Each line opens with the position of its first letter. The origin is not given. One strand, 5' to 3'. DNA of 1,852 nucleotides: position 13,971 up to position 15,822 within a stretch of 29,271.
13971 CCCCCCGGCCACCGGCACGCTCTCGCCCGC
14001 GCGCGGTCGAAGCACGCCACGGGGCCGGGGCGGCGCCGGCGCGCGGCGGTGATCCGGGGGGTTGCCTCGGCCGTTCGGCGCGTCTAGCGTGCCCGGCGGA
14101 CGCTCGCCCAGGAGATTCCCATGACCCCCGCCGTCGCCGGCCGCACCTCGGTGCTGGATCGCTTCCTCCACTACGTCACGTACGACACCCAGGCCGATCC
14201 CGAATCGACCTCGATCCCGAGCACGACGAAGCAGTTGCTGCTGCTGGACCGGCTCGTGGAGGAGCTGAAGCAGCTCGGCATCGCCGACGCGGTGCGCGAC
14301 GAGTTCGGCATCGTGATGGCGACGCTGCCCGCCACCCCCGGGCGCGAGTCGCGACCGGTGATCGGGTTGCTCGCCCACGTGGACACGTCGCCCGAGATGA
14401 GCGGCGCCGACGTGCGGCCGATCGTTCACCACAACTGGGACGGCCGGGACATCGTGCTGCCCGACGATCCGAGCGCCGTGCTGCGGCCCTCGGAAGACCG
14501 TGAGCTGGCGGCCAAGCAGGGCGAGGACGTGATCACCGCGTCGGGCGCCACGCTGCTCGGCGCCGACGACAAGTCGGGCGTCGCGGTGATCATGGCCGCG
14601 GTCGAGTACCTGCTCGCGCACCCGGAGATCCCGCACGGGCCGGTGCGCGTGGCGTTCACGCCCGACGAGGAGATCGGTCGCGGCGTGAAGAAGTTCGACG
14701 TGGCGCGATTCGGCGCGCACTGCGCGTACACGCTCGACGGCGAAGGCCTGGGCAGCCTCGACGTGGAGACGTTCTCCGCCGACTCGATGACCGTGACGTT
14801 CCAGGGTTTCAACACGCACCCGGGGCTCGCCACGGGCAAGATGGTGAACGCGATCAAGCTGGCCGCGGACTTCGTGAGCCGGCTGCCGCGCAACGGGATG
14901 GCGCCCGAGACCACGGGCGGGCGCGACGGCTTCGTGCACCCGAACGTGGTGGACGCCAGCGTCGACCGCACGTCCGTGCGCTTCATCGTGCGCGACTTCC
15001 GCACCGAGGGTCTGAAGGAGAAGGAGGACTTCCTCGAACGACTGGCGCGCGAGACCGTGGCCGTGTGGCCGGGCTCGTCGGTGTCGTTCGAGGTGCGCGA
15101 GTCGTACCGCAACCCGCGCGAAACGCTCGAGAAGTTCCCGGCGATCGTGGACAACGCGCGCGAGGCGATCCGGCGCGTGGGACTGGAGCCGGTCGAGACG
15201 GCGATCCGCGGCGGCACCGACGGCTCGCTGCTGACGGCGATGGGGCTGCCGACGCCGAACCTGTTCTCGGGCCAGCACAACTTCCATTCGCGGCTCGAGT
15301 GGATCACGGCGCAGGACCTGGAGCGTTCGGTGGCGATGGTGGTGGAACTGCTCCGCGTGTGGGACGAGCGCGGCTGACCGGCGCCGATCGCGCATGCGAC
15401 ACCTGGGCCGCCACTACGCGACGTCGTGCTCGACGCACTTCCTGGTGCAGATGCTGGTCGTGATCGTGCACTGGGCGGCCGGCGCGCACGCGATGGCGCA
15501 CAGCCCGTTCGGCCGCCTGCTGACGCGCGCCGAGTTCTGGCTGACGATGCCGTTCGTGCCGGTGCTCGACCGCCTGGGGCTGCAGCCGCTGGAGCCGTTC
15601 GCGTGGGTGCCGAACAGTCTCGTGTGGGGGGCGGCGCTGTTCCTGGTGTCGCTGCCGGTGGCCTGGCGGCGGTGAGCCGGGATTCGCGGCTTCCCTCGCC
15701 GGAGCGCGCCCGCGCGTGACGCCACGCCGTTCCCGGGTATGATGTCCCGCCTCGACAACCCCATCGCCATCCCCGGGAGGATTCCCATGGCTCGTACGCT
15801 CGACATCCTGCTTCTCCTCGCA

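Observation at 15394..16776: Orphan P-loop kinase-like protein (6-phosphofructo-2-kinase-like motifs) with an upstream mini membrane ORF, embedded among secreted-protein genes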

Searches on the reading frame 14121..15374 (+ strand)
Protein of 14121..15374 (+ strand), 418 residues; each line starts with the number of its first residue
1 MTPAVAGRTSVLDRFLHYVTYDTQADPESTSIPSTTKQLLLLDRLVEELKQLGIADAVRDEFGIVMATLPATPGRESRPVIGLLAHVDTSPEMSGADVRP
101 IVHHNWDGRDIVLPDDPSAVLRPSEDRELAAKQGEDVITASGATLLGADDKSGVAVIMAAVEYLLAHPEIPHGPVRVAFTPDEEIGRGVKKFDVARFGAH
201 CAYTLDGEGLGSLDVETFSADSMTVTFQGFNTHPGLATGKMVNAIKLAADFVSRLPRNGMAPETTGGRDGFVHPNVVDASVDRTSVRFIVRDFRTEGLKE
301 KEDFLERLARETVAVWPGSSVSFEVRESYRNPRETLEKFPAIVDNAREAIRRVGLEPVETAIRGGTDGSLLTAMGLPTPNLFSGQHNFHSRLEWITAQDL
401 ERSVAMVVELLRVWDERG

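Call 20: search_protein_families(library=pfam, proteins=[window:14121-15374:+], max_evalue=0.001)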
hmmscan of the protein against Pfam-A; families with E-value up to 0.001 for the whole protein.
window:14121-15374:+ (418 aa): 2 families
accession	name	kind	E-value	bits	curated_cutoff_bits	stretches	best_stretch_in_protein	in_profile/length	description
PF01546.33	Peptidase_M20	-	6.2e-16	59.4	24.6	1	148-412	34-205/206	Peptidase family M20/M25/M40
PF07687.19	M20_dimer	-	1.4e-11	44.8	21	1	216-310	2-100/107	Peptidase dimerisation domain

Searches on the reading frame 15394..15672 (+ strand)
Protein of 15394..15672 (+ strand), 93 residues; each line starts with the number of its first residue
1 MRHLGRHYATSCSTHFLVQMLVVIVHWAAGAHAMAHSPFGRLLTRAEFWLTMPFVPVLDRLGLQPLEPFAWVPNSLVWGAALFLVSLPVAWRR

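Call 3: search_protein_families(library=pfam, proteins=[window:15394-15672:+], max_evalue=10)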
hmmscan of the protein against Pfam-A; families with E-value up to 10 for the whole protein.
window:15394-15672:+ (93 aa): 0 families

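Call 4: search_protein_families(library=ncbifam, proteins=[window:15394-15672:+], max_evalue=10)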
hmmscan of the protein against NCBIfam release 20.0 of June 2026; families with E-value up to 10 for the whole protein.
window:15394-15672:+ (93 aa): 0 families

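Call 7: search_protein_families(library=padloc, proteins=[window:15394-15672:+], max_evalue=10)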
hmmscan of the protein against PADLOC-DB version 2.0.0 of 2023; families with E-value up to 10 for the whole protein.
window:15394-15672:+ (93 aa): 0 families

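Call 8: search_protein_families(library=phrogs, proteins=[window:15394-15672:+], max_evalue=10)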
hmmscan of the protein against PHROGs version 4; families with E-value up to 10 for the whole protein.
window:15394-15672:+ (93 aa): 0 families

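Call 54: find_homologous_proteins(query=A3, max_evalue=0.001)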
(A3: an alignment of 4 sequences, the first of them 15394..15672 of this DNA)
Query A3 (4 sequences) (93 aa, profile of the alignment): 6 proteins with E <= 0.001 among 262 candidates.
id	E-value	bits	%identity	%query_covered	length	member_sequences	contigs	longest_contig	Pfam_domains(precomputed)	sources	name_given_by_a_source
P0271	8.3e-54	198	100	100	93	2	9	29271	-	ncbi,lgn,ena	-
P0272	6.7e-46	172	60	95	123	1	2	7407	-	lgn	-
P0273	2.6e-44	167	83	100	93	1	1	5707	-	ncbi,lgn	-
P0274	1.1e-36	143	57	98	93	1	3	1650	-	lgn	-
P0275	4.0e-35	138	60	95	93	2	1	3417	-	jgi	jgi:hypothetical protein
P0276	5.8e-34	134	54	100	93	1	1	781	-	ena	-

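Call 55: find_encoding_contigs(protein=P0273, flank=4000, max_places=2)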
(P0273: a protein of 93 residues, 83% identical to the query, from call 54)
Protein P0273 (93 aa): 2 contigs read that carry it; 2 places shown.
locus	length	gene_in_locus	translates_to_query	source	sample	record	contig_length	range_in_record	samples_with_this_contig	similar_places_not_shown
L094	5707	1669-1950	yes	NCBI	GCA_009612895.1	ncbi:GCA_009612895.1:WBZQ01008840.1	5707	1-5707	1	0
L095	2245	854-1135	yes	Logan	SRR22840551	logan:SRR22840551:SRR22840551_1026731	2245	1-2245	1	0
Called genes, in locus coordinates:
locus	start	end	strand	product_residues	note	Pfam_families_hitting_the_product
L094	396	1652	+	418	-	PF01546:Peptidase_M20, PF07687:M20_dimer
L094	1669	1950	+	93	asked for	-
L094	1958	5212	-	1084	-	PF13401:AAA_22 (faint), PF06414:Zeta_toxin (faint), PF13191:AAA_16, PF00004:AAA, PF00004:AAA (weak), PF07724:AAA_2, PF07728:AAA_5, PF10431:ClpB_D2-small, +6 more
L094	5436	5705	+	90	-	?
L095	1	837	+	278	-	?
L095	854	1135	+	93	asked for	-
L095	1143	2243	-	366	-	?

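Call 56: find_encoding_contigs(protein=P0275, flank=4000, max_places=2)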
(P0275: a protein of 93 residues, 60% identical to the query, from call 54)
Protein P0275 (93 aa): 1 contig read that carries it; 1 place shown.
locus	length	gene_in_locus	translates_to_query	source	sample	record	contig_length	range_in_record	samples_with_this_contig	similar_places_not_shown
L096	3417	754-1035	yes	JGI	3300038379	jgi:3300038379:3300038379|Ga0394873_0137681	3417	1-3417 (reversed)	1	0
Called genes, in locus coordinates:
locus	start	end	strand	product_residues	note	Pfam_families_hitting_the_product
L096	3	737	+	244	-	PF01546:Peptidase_M20, PF07687:M20_dimer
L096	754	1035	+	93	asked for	-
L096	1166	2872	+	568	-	PF01590:GAF, PF13185:GAF_2, PF00512:HisKA, PF02518:HATPase_c, PF00072:Response_reg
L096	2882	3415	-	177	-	?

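Call 57: find_encoding_contigs(protein=P0274, flank=4000, max_places=2)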
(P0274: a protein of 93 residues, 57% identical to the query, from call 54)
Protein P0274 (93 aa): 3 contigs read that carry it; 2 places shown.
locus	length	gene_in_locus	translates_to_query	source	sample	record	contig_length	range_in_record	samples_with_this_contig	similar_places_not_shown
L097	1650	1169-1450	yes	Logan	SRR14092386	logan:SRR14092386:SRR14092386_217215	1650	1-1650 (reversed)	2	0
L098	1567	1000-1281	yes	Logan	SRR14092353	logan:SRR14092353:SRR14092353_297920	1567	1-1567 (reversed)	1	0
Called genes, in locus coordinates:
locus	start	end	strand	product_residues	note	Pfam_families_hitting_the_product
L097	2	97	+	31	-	?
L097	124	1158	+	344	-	-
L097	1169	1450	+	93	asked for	-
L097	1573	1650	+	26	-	?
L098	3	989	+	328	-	?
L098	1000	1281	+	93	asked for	-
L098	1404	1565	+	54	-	?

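Call 77: predict_structure(alignment_id=A5)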
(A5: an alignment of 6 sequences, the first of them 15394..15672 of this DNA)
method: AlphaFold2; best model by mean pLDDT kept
length: 93 residues; sequences in the alignment: 6
mean_pLDDT: 73.3   pTM: 0.50
mean pLDDT of the five models: 73.3, 67.1, 64.2, 61.0, 58.6
residues with pLDDT >= 90: 0; 70-90: 73; 50-70: 20; < 50: 0
segments of 3 or more residues with pLDDT < 50: none
pLDDT, mean of each block of 10 residues (from residue 1): 70 77 76 72 76 77 71 70 75 64
secondary structure, 60 per line:
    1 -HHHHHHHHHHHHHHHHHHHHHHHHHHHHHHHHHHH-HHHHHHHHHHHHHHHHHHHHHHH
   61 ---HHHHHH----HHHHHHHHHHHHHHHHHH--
elements in order: H2-36 H38-60 H64-69 H74-91

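Call 78: search_protein_families(library=pfam, proteins=[L097:124-1155:+], max_evalue=0.001)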
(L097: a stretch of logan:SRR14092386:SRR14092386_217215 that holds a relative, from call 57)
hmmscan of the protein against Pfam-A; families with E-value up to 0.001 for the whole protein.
L097:124-1155:+ (344 aa): 0 families
